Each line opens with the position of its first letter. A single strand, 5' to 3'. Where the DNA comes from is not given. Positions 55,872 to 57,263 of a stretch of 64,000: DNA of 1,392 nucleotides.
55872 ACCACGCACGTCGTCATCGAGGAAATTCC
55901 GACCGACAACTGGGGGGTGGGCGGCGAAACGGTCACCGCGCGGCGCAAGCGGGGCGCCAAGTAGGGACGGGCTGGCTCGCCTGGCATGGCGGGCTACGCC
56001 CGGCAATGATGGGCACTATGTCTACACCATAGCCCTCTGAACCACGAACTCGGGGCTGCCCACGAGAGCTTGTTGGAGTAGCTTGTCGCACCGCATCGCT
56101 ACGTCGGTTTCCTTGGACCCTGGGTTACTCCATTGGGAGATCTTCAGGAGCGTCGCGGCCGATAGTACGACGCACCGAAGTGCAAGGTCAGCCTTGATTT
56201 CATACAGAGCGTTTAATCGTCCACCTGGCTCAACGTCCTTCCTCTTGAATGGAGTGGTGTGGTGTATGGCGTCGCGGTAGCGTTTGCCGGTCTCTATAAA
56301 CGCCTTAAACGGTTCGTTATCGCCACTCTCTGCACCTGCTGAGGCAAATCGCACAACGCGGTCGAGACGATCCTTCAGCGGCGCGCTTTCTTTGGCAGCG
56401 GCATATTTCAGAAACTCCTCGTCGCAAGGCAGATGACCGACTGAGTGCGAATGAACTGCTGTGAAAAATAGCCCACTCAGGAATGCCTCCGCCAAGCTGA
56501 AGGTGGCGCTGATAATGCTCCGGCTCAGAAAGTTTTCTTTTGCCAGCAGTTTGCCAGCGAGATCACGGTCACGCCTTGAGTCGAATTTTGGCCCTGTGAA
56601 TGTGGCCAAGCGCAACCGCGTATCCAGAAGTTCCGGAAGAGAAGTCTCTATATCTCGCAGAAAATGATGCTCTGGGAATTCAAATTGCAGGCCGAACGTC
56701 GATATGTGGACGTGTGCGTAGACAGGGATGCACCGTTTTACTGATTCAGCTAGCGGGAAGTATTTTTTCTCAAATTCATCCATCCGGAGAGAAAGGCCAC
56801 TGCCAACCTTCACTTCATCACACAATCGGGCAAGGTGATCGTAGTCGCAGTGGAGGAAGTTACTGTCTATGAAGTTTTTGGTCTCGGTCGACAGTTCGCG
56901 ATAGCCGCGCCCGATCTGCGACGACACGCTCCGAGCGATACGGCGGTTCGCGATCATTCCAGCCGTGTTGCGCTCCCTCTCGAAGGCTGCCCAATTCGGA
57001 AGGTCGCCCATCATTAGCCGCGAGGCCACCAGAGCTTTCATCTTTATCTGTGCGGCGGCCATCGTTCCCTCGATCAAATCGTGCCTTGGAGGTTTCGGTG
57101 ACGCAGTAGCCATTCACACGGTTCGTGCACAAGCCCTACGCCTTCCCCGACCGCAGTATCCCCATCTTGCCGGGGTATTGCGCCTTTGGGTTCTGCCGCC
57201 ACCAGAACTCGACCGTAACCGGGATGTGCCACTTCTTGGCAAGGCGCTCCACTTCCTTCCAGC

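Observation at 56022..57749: Uncharacterised two-gene module: RHH-like protein plus a 363-aa protein with a HEPN-like Arg/His motif, behind a perfect 25-bp palindrome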

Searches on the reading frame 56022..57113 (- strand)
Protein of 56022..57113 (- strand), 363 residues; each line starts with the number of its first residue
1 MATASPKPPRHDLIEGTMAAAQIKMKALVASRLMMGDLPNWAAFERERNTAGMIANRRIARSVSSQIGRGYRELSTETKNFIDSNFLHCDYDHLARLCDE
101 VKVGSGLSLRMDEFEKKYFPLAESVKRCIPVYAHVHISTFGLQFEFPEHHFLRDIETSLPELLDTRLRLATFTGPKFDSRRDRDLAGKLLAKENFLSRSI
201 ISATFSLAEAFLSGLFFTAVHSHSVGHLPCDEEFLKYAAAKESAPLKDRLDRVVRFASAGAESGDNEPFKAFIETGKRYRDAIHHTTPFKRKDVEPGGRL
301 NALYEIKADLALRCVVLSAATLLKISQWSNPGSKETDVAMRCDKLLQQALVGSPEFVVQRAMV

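Call 3: search_protein_families(library=pfam, proteins=[window:56022-57113:-], max_evalue=1)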
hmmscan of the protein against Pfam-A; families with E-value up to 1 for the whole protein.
window:56022-57113:- (363 aa): 1 family
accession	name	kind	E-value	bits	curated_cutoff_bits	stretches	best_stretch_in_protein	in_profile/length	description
PF09743.14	E3_UFM1_ligase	-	0.054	13.6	23.2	1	87-217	80-213/272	E3 UFM1-protein ligase 1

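Call 4: search_protein_families(library=padloc, proteins=[window:56022-57113:-], max_evalue=1)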
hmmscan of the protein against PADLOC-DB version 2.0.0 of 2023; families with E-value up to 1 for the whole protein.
window:56022-57113:- (363 aa): 0 families

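Call 5: search_protein_families(library=ncbifam, proteins=[window:56022-57113:-], max_evalue=1)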
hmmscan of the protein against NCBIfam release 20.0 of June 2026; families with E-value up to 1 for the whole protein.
window:56022-57113:- (363 aa): 0 families

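Call 8: search_protein_families(library=phrogs, proteins=[window:56022-57113:-], max_evalue=1)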
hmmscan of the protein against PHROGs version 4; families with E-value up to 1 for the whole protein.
window:56022-57113:- (363 aa): 0 families

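Call 10: find_homologous_proteins(query=window:56022-57113:-)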
Query window:56022-57113:- (363 aa): 165 proteins with E <= 0.001 among 7294 candidates; the best 120 are listed.
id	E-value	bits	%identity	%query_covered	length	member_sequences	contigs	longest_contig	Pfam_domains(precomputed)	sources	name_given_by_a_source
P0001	1.1e-205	700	91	95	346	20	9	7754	-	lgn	-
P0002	4.0e-191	653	84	95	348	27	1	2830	-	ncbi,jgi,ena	jgi:hypothetical protein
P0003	6.3e-189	645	83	95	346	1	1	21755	-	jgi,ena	-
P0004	1.5e-188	644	84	95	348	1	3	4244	-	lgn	-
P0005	3.1e-185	633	82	92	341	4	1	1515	-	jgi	jgi:hypothetical protein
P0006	3.0e-182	623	87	88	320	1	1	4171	-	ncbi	ncbi:MAG: hypothetical protein ACRD4Q_07780, partial [Candidatus Acidiferrales bacterium]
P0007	4.1e-180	616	79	95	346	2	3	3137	-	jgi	jgi:hypothetical protein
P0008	1.2e-178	612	80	95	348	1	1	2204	-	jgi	jgi:hypothetical protein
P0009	8.8e-166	569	76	92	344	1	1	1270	-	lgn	-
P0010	1.3e-164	565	75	94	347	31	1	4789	-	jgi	jgi:hypothetical protein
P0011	6.3e-164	563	73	95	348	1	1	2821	-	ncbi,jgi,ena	jgi:hypothetical protein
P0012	1.3e-163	562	73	94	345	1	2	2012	-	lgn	-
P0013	4.6e-163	560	74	93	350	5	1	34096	-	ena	-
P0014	8.6e-162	556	70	95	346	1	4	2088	-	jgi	jgi:hypothetical protein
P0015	2.3e-161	555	74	92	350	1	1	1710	-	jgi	jgi:hypothetical protein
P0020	6.8e-156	537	72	93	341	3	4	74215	-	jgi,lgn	jgi:hypothetical protein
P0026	1.0e-150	520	69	95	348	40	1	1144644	-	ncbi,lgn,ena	-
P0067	2.8e-123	429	58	90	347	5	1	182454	-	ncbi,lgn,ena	-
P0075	1.6e-119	417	56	93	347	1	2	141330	-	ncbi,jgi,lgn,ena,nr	ncbi:MAG TPA: hypothetical protein VNF99_18985 [Stellaceae bacterium]|nr:hypothetical protein [Stell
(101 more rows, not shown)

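Call 19: find_encoding_contigs(protein=P0026, flank=8000, max_places=4)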
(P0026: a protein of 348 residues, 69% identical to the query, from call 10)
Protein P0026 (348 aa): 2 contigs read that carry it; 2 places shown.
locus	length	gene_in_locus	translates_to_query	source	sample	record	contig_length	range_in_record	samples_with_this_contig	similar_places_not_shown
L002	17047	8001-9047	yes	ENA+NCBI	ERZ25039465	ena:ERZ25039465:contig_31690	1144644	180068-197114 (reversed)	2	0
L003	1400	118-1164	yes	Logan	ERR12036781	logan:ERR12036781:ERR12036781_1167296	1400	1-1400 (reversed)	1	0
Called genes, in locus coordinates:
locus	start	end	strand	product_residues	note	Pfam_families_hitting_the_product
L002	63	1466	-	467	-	-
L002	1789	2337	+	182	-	PF00072:Response_reg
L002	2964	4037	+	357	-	PF04909:Amidohydro_2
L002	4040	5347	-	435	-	PF07690:MFS_1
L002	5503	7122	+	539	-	PF02776:TPP_enzyme_N, PF00205:TPP_enzyme_M, PF02775:TPP_enzyme_C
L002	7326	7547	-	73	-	-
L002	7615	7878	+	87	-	PF04221:RelB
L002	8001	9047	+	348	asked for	-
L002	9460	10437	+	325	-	PF12686:DUF3800 (weak)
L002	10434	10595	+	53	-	-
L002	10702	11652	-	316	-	PF12760:Zn_ribbon_IS1595, PF12762:DDE_Tnp_IS1595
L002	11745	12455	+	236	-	-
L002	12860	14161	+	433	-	PF00296:Bac_luciferase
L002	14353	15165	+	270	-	PF09955:DUF2189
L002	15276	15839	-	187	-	-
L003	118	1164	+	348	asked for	-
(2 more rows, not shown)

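Call 20: find_related_loci(query=A1, collection=genome_contigs, flank=6000)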
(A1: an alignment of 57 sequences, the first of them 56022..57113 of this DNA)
Query A1 (363 aa) in genome_contigs; peptide patterns used: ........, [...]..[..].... (x = any residue, [..] = any of these).
72 stretches matched a pattern; 22 encode a relative of the query (tblastn E <= 1e-3); 22 distinct loci.
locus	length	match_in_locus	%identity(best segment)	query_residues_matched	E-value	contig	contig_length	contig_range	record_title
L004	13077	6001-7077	86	4-362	0e+0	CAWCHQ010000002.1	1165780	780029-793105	MAG: uncultured proteobacterium isolate MFD09603.bin.1.317 genome assembly, contig: contig_16513, whole genome shotgun s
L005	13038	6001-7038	73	18-363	6e-172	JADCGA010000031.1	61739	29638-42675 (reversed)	MAG: Roseomonas sp. isolate M055S1SP11A18QC M055S1_31, whole genome shotgun sequence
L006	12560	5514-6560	69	15-363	4e-164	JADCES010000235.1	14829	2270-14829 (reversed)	MAG: Roseomonas sp. isolate M015S2SP2A22BQC M015S2_235, whole genome shotgun sequence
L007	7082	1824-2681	83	2-287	3e-163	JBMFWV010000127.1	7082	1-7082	MAG: Rhizomicrobium sp. isolate KM4364-27 NODE_127_length_7082_cov_7.609422, whole genome shotgun sequence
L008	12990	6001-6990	70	20-349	9e-161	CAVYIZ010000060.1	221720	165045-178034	MAG: uncultured Alphaproteobacteria bacterium isolate MFD05377.bin.2.120 genome assembly, contig: contig_33490, whole ge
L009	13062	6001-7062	68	12-363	5e-160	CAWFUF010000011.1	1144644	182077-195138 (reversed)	MAG: uncultured Alphaproteobacteria bacterium isolate MFD00731.bin.1.74 genome assembly, contig: contig_31690, whole gen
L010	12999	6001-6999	68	21-354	5e-158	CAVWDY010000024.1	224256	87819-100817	MAG: uncultured Alphaproteobacteria bacterium isolate MFD01299.bin.2.214 genome assembly, contig: contig_752, whole geno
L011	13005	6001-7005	67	17-352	1e-153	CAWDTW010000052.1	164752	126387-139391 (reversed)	MAG: uncultured Alphaproteobacteria bacterium isolate MFD05377.bin.2.82 genome assembly, contig: contig_30039, whole gen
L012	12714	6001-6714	88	123-360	9e-141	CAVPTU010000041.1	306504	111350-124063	MAG: uncultured Alphaproteobacteria bacterium isolate MFD09286.bin.2.171 genome assembly, contig: contig_56316, whole ge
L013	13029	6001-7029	56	9-348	9e-131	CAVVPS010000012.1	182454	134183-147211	MAG: uncultured Alphaproteobacteria bacterium isolate MFD02579.bin.1.15 genome assembly, contig: contig_31124, whole gen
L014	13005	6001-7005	57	21-355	1e-129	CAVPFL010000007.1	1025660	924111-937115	MAG: uncultured Alphaproteobacteria bacterium isolate MFD10071.bin.1.145 genome assembly, contig: contig_38026, whole ge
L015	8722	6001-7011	56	17-353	8e-127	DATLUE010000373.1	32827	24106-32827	MAG TPA_asm: Stellaceae bacterium isolate SMAG_U13975 k141_205842, whole genome shotgun sequence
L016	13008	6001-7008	57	18-353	2e-124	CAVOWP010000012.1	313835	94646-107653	MAG: uncultured Alphaproteobacteria bacterium isolate MFD00125.bin.2.82 genome assembly, contig: contig_14652, whole gen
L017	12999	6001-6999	53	18-348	6e-116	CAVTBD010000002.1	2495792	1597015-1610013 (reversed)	MAG: uncultured Alphaproteobacteria bacterium isolate MFD02416.bin.1.43 genome assembly, contig: contig_27251, whole gen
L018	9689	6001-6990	52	21-350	1e-114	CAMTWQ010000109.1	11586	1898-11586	MAG: uncultured Alphaproteobacteria bacterium isolate G02_MAG_00016 genome assembly, contig: G02_MAG_00016_000000000043,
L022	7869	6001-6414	68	21-158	1e-60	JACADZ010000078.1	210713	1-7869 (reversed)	MAG: Parvularculaceae bacterium isolate L.E.AP.15 k119_1245647, whole genome shotgun sequence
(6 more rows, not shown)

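Call 24: search_protein_representatives(alignment_id=A1)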
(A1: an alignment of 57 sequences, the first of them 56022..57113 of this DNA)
Query: 57 sequences, 348 profile positions. Proteins with E-value up to 0.001 (for the whole library): 182; up to 1e-10: 130; up to 1e-30: 48. The best 150 are listed.
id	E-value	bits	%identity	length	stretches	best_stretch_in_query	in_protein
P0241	3.5e-148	509.5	-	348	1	4-340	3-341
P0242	3.3e-122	424.1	-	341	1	4-332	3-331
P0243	5.1e-120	416.9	-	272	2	132-345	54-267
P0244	1.1e-119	415.8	-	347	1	3-332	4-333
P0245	3.8e-115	400.9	-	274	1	3-262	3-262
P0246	1.7e-112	392.2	-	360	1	3-336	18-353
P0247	2.6e-110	385.0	-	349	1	3-337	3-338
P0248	2.5e-105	368.6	-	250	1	94-338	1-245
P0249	1.0e-89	317.2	-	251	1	10-209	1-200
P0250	9.7e-89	314.1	-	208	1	3-207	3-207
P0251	2.9e-79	282.9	-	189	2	65-216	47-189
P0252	5.3e-78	278.8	-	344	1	4-333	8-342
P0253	2.2e-75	270.2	-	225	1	15-196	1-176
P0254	2.2e-75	270.1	-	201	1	144-335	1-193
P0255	3.7e-73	262.8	-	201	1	90-250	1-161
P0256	2.0e-72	260.4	-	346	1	4-337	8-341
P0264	2.8e-40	154.7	-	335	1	5-318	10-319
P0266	1.4e-39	152.4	-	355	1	12-314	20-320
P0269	1.2e-38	149.3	-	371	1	9-315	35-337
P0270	2.3e-38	148.4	-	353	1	11-319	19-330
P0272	9.0e-37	143.2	-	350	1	11-316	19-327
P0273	2.7e-36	141.6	-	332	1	12-320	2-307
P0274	2.9e-36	141.5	-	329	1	10-315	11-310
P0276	2.2e-35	138.6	-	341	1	12-306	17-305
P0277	3.2e-35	138.1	-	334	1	11-303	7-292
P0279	7.1e-35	136.9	-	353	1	10-318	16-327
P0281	3.0e-34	134.8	-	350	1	11-317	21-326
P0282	1.1e-33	133.0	-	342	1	15-312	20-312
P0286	2.6e-32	128.5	-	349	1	12-314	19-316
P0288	3.4e-31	124.8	-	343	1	11-320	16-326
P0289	1.1e-30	123.1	-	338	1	12-318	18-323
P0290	3.9e-30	121.3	-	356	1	10-307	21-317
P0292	4.8e-30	121.0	-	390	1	11-318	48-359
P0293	1.4e-28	116.2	-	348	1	57-315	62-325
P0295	7.4e-28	113.8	-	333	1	61-313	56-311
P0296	8.0e-28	113.7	-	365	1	54-311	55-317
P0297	1.5e-27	112.9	-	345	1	11-312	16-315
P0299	4.5e-27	111.3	-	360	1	5-317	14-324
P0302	1.0e-26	110.1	-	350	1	51-304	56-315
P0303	1.1e-26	110.0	-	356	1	11-311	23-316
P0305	2.8e-26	108.7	-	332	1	11-318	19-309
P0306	2.8e-26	108.7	-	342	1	59-313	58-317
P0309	9.9e-26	106.8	-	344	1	10-311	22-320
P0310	1.2e-25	106.6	-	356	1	54-318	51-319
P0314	1.1e-24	103.4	-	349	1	11-317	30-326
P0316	1.5e-23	99.7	-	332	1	16-319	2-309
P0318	4.7e-23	98.0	-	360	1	11-300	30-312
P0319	8.5e-23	97.2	-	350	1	57-318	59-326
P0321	3.5e-22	95.2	-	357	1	15-315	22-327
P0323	1.2e-21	93.4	-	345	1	11-336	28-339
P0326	1.2e-20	90.2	-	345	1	53-310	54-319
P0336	2.5e-18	82.5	-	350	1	51-314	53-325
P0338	6.3e-18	81.2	-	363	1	56-314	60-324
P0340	8.9e-18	80.7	-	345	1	118-314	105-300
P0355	1.5e-13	66.8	-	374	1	92-317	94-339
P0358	1.9e-13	66.4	-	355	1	82-317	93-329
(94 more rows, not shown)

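Call 26: predict_structure(alignment_id=A1)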
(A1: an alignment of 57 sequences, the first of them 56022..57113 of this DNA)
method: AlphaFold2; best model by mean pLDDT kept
length: 363 residues; sequences in the alignment: 57
mean_pLDDT: 89.6   pTM: 0.85
mean pLDDT of the five models: 89.6, 89.5, 87.9, 85.4, 85.3
residues with pLDDT >= 90: 271; 70-90: 54; 50-70: 29; < 50: 9
segments of 3 or more residues with pLDDT < 50: 358-363
pLDDT, mean of each block of 10 residues (from residue 1): 54 60 94 96 96 87 82 88 94 96 97 96 93 97 96 98 96 89 95 98 98 96 94 95 89 97 97 94 71 75 94 98 94 85 97 64 41
secondary structure, 60 per line:
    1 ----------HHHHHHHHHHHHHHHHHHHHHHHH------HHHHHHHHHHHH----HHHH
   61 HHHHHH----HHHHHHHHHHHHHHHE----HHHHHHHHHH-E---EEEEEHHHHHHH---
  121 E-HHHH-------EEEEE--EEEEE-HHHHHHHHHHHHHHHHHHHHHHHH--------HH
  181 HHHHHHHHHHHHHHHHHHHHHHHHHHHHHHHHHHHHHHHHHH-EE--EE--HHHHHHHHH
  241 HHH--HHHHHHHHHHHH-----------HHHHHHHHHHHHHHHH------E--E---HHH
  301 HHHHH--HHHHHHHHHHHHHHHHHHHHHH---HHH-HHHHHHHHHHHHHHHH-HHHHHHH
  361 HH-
elements in order: H11-34 H41-52 H57-66 H71-85 H91-100 E106-110 H111-117 H123-126 E134-138 E141-145 H147-170 H179-222 H232-243 H246-257 H269-284 H298-305 H308-329 H337-352 H354-362

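Call 30: search_solved_structures(query=A2, max_evalue=10)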
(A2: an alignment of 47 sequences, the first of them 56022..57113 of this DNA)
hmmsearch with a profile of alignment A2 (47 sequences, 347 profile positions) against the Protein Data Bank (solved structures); distinct sequences matched with E-value up to 10: 3.
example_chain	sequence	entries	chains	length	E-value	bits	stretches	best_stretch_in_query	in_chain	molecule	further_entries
5vny_A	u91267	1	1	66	1.7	10.9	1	232-272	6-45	Lethal (2) giant discs 1, isoform B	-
3m0g_A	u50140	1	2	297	1.8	10.8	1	3-41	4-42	Farnesyl diphosphate synthase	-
3lvs_A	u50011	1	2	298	1.9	10.7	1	3-41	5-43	FARNESYL DIPHOSPHATE SYNTHASE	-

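Call 32: fold_search(model_id=the predicted structure, library=pdb)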
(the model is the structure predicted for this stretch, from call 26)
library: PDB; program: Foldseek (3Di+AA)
matches with E <= 10: 308; with E <= 0.001: 0
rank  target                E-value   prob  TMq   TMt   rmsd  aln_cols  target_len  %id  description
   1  9esf_D                3.8e-01  0.12  0.10  0.11  21.2       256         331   12  Holo IDO with a bound inhibitor (released 2025-03-05)
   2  9esf_C                4.8e-01  0.11  0.10  0.11  21.7       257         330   12  Holo IDO with a bound inhibitor (released 2025-03-05)
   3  8e0n_D                5.2e-01  0.44  0.16  0.29  20.8       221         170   17  Homotrimeric variant of tcTRP9, BGL18 (released 2023-04-12)
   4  9esf_A                8.1e-01  0.09  0.12  0.13  21.8       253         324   12  Holo IDO with a bound inhibitor (released 2025-03-05)
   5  8z1y_A                9.3e-01  0.07  0.14  0.15  20.6       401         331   10  Cryo-EM structure of Escherichia coli DppABCDF in the pre-catalytic state (released 2025-01-29)
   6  2x67                  1.0e+00  0.20  0.19  0.20  17.2       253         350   11  The ternary complex of PrnB (the second enzyme in pyrrolnitrin biosynthesis pathway), tryptophan and cyanide (released 2010-03-02)
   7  9esf_B                1.2e+00  0.08  0.12  0.13  21.8       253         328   12  Holo IDO with a bound inhibitor (released 2025-03-05)
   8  9esd_A                1.2e+00  0.08  0.12  0.12  21.7       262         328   10  Holo TDO with a bound inhibitor (released 2025-03-05)
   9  4dx0_A                1.3e+00  0.07  0.13  0.15  17.1       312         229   10  Structure of the 14-3-3/PMA2 complex stabilized by a pyrazole derivative (released 2012-05-30)
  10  9esd_D                1.4e+00  0.07  0.12  0.12  21.7       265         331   10  Holo TDO with a bound inhibitor (released 2025-03-05)
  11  8e0n_B                1.6e+00  0.21  0.16  0.30  21.6       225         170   17  Homotrimeric variant of tcTRP9, BGL18 (released 2023-04-12)
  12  7a0g_EEE              1.6e+00  0.08  0.13  0.14  41.9       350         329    8  Structure of the SmhB pore of the tripartite alpha-pore forming toxin, Smh, from Serratia marcescens. (released 2021-03-31)
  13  9fon_A                1.6e+00  0.06  0.09  0.10  20.9       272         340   11  Cocrystal structure of Drosophila melanogaster TDO with a bound compound (released 2025-04-23)
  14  6qd6_G                1.7e+00  0.11  0.16  0.13  16.8       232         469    7  Molecular scaffolds expand the nanobody toolkit for cryo-EM applications: crystal structure of Mb-cHopQ-Nb207 (released 2019-12-18)
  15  7zjm_A                1.7e+00  0.09  0.13  0.18  17.7       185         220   10  Crystal structure of a complex between CspZ from Borrelia burgdorferi strain B408 and human FH SCR domains 6-7 (released 2023-04-19)
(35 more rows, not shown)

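Call 33: search_protein_families(library=pfam, alignment_id=A2, max_evalue=1)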
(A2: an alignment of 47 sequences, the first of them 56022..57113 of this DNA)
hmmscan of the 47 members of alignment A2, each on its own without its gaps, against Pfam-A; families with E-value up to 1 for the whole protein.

A. member 1, window:56022-57113:- (363 aa): 1 family
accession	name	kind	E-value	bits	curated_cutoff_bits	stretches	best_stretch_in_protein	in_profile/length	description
PF09743.14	E3_UFM1_ligase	-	0.054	13.6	23.2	1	87-217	80-213/272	E3 UFM1-protein ligase 1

B. families by the number of members that match (of 47 scanned): 22 families
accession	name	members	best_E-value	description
PF08780.16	NTase_sub_bind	3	0.0031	Nucleotidyltransferase substrate binding protein like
PF18735.6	HEPN_RiboL-PSP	2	0.00051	RiboL-PSP-HEPN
PF18665.6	TetR_C_37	1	0.018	Tetracyclin repressor-like, C-terminal domain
PF03223.20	V-ATPase_C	1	0.029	V-ATPase subunit C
PF20698.3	PIN-TPR-GreABC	1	0.039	PIN domain associated with the TPR-GreAB-C-PIN system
PF17764.6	PriA_3primeBD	1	0.041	3'DNA-binding domain (3'BD)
PF18739.6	HEPN_Apea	1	0.042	Apea-like HEPN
PF18863.6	AbiJ_NTD4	1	0.044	AbiJ N-terminal domain 4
PF09743.14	E3_UFM1_ligase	1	0.054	E3 UFM1-protein ligase 1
PF19296.4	RelA_AH_RIS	1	0.061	RelA/SpoT, AH and RIS domains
PF01366.23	PRTP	1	0.069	Herpesvirus processing and transport protein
PF24105.1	Beta-prop_CAF1B_HIR1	1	0.088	CAF1B/HIR1 beta-propeller domain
PF17320.7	DUF5363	1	0.16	Family of unknown function (DUF5363)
PF20109.4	Trans_reg_dom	1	0.19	Proteobacterial transcriptional regulator-like domain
PF22085.1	NorB_cytochrome_c-like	1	0.22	Nitric oxide reductase subunit B, cytochrome c-like domain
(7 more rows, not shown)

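Call 41: find_encoding_contigs(protein=P0270, flank=6000, max_places=5)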
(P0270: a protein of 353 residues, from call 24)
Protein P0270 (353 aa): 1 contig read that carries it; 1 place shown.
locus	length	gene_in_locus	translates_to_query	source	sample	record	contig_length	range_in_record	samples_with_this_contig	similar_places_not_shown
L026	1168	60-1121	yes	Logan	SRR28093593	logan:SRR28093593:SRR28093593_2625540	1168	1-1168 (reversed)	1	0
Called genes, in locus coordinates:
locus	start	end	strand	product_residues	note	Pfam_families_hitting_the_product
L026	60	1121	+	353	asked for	-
